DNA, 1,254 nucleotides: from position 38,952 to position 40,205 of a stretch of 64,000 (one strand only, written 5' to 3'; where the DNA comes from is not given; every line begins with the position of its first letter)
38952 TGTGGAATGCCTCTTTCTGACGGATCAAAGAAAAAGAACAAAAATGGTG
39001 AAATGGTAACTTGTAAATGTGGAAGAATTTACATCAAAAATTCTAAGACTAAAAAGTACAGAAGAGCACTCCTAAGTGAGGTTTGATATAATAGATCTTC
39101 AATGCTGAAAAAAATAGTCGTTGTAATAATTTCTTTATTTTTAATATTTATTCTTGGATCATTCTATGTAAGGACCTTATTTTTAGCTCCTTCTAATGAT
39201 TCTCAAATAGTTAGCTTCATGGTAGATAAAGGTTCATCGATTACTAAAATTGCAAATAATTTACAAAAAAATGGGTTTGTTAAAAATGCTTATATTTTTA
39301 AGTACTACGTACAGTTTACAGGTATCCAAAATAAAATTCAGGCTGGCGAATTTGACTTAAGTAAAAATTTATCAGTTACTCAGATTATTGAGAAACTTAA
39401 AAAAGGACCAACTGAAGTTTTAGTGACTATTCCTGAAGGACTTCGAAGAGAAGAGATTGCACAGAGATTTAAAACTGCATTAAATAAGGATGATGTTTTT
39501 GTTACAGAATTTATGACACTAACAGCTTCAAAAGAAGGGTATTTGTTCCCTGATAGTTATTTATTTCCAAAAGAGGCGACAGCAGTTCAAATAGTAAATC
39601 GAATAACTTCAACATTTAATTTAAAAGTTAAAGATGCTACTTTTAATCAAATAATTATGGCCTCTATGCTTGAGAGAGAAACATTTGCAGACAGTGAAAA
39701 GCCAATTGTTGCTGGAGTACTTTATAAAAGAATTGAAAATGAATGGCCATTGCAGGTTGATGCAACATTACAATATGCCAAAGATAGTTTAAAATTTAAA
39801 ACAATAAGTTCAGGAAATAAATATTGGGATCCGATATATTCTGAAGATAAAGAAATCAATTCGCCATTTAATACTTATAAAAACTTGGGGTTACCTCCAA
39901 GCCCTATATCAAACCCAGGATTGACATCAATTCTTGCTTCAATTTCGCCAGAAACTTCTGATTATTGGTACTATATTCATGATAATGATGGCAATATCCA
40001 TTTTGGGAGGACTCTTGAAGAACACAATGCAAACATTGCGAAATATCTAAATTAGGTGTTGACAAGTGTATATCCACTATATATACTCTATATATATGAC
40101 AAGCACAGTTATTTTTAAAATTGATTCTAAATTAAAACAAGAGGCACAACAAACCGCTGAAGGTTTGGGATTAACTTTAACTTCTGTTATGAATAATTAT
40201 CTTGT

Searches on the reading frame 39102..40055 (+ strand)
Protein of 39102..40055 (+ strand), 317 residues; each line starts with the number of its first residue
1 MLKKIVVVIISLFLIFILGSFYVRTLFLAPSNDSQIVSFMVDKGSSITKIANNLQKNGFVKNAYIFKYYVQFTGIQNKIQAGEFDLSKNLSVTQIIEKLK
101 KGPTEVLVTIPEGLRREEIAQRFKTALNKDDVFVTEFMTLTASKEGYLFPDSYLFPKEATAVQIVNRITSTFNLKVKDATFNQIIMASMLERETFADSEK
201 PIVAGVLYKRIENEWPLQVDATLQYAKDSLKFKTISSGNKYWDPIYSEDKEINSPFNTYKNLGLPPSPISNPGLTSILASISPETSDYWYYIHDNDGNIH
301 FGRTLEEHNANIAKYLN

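Call 16: search_protein_families(library=pfam, proteins=[window:39102-40055:+], max_evalue=0.01)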
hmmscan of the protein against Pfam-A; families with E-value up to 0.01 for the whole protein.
window:39102-40055:+ (317 aa): 1 family
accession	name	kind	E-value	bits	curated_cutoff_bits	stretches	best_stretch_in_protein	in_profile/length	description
PF02618.21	YceG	-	7.8e-72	242.5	32.4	1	40-314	2-275/275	YceG-like family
